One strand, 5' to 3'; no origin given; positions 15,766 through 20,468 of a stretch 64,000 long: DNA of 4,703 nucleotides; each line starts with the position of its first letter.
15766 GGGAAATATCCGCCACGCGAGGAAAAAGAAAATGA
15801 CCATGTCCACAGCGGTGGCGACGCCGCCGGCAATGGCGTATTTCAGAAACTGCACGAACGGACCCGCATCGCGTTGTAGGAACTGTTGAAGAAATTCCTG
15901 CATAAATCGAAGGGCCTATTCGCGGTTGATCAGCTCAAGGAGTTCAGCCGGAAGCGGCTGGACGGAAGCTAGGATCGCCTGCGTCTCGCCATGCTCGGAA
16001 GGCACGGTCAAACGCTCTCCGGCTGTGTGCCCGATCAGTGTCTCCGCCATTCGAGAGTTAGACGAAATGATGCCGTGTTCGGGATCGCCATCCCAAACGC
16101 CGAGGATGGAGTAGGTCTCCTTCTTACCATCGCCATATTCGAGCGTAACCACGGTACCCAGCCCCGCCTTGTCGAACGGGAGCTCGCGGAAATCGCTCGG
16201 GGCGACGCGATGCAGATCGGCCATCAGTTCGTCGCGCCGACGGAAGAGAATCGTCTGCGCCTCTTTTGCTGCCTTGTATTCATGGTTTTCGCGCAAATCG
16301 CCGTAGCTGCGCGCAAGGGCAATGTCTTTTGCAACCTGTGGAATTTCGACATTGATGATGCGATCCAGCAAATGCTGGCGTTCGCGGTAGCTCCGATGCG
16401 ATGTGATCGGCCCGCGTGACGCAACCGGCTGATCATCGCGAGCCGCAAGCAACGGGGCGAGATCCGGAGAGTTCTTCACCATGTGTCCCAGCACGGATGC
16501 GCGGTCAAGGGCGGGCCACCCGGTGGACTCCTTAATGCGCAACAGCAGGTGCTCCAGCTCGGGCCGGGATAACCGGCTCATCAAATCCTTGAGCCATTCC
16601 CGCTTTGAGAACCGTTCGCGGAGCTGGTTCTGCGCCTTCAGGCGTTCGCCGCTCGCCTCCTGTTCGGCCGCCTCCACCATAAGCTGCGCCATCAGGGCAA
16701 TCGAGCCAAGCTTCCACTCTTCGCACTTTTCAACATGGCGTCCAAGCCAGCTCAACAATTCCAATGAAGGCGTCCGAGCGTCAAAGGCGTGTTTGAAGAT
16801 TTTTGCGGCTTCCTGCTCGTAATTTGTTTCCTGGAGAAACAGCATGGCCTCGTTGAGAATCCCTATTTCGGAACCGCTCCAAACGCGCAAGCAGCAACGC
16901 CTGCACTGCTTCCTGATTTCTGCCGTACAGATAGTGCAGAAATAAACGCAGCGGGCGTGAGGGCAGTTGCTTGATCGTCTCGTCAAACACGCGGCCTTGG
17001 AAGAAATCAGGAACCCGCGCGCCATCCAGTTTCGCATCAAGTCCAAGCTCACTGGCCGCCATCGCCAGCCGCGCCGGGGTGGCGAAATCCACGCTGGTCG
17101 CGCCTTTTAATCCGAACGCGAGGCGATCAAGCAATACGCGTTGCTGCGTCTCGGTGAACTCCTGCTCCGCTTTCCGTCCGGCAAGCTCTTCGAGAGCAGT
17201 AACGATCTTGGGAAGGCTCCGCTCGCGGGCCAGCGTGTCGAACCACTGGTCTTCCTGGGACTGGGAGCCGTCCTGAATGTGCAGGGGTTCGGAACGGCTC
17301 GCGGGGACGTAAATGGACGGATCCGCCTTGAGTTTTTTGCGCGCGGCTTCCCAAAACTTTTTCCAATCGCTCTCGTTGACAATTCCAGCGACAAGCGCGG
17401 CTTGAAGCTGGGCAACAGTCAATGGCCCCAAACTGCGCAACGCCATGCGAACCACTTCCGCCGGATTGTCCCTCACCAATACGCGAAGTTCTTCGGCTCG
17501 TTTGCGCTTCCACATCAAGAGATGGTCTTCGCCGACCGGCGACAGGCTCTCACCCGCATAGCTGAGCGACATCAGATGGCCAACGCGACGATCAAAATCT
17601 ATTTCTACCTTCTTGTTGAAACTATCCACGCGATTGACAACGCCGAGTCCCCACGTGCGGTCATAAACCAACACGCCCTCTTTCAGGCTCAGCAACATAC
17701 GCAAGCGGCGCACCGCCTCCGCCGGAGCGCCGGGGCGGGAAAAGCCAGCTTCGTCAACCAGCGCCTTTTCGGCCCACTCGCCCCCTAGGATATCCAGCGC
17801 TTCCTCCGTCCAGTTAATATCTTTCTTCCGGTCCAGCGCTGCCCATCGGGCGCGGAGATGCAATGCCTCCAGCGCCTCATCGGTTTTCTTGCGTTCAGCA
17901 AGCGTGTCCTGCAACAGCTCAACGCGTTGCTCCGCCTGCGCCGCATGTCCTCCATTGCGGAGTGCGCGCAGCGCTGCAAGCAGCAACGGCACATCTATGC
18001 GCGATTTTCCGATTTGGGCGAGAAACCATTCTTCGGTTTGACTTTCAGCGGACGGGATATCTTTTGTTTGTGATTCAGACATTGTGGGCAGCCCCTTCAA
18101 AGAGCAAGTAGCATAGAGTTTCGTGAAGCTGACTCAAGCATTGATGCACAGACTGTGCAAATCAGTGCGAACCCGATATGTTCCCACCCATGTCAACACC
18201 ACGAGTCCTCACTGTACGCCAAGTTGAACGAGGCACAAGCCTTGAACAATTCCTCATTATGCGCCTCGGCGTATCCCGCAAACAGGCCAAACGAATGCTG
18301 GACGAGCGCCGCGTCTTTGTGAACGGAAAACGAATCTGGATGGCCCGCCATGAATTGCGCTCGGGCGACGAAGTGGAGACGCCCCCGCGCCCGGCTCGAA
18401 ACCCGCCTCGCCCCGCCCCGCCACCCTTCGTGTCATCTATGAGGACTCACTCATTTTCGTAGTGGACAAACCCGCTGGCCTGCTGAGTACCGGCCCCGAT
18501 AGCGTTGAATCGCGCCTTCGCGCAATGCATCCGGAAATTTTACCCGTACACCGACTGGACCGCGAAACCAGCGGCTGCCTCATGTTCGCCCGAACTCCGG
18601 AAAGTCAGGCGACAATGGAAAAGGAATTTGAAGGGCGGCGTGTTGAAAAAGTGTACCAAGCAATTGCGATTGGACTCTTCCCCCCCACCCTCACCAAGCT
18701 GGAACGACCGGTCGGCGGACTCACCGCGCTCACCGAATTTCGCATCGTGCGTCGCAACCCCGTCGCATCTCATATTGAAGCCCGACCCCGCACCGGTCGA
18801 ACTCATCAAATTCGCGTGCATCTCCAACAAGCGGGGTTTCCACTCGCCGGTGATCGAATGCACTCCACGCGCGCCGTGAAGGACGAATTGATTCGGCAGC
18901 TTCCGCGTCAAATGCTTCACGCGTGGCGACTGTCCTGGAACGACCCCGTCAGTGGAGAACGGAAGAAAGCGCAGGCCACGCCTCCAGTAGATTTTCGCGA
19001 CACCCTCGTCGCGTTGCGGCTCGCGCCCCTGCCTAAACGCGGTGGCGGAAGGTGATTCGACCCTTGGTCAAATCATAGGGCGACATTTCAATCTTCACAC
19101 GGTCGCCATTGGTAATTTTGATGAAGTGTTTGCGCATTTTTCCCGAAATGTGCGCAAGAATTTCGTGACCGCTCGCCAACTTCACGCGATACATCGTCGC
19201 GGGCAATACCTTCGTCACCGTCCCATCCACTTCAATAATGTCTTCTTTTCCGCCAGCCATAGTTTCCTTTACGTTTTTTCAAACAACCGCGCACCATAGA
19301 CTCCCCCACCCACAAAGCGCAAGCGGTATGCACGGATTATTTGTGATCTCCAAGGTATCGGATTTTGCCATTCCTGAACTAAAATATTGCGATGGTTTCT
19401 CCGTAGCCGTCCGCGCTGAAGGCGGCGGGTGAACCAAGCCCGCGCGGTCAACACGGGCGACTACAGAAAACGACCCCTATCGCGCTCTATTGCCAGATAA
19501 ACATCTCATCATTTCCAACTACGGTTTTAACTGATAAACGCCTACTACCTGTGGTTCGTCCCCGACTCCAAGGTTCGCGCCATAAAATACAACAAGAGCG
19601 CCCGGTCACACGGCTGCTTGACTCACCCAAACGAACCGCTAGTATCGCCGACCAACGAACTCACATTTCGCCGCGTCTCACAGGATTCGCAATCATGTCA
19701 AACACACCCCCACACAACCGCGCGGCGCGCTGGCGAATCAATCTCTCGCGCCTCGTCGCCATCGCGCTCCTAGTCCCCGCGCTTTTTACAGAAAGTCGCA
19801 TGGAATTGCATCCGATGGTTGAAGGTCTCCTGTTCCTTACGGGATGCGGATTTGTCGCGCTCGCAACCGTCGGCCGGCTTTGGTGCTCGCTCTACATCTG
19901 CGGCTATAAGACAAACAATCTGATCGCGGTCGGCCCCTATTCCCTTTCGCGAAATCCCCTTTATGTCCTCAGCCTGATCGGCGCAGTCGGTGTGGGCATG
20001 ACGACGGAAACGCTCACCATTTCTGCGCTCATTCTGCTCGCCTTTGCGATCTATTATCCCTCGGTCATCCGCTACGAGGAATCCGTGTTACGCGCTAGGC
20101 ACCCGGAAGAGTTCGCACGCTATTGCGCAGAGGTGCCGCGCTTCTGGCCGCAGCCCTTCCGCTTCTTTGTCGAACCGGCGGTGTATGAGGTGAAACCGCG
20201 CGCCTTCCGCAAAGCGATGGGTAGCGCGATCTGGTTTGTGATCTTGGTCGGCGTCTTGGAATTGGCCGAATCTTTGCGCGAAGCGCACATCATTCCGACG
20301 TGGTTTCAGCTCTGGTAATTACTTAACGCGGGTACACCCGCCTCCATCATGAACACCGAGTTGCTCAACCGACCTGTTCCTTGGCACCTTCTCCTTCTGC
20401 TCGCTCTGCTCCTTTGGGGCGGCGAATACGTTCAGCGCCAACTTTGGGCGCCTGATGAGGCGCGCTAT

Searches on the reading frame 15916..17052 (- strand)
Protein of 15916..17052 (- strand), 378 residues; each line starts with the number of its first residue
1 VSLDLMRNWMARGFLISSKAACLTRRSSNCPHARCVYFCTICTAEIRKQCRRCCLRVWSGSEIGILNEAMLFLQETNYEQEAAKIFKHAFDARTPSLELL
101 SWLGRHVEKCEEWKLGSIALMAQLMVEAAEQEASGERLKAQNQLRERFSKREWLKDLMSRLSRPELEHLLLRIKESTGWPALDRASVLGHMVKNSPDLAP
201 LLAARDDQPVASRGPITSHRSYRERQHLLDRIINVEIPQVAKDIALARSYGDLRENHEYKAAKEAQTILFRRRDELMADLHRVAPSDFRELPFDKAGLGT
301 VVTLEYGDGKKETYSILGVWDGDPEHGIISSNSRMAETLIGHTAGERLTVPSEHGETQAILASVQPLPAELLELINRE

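Call 20: search_protein_families(library=pfam, proteins=[window:15916-17052:-], max_evalue=0.001)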
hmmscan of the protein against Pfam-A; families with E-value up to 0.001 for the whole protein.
window:15916-17052:- (378 aa): 2 families
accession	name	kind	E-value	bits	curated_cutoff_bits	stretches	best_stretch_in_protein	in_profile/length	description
PF03449.20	GreA_GreB_N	-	1.2e-15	57.9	24.5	1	219-283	5-69/71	Transcription elongation factor, N-terminal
PF01272.25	GreA_GreB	-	2e-13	50.5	26.9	1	294-358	4-69/77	Transcription elongation factor, GreA/GreB, C-term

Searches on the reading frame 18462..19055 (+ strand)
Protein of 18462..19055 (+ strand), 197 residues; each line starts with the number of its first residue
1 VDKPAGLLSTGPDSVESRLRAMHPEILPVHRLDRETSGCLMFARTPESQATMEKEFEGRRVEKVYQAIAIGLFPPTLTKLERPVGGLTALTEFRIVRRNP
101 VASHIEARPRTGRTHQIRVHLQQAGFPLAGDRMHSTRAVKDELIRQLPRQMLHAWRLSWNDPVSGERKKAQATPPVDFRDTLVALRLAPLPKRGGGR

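Call 20: search_protein_families(library=pfam, proteins=[window:18462-19055:+], max_evalue=0.001)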
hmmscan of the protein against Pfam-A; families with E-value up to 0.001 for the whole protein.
window:18462-19055:+ (197 aa): 1 family
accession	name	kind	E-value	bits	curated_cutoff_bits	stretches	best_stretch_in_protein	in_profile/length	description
PF00849.27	PseudoU_synth_2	-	2.7e-24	86.6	26.8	1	1-123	5-152/152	RNA pseudouridylate synthase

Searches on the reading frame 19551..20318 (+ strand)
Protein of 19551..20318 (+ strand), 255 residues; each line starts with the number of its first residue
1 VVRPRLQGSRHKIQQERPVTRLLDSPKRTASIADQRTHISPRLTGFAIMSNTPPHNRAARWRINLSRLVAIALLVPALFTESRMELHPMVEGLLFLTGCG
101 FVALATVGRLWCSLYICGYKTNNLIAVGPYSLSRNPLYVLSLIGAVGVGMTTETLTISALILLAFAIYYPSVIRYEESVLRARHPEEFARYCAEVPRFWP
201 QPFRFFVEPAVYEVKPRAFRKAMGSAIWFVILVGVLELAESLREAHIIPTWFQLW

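Call 20: search_protein_families(library=pfam, proteins=[window:19551-20318:+], max_evalue=0.001)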
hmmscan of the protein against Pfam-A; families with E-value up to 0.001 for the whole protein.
window:19551-20318:+ (255 aa): 2 families
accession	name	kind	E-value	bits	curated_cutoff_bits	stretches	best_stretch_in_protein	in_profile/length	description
PF04191.18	PEMT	-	1.6e-09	38.6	25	1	119-181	37-99/105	Phospholipid methyltransferase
PF04140.19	ICMT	-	6.7e-06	26.9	24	1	94-180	6-93/95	Isoprenylcysteine carboxyl methyltransferase (ICMT) family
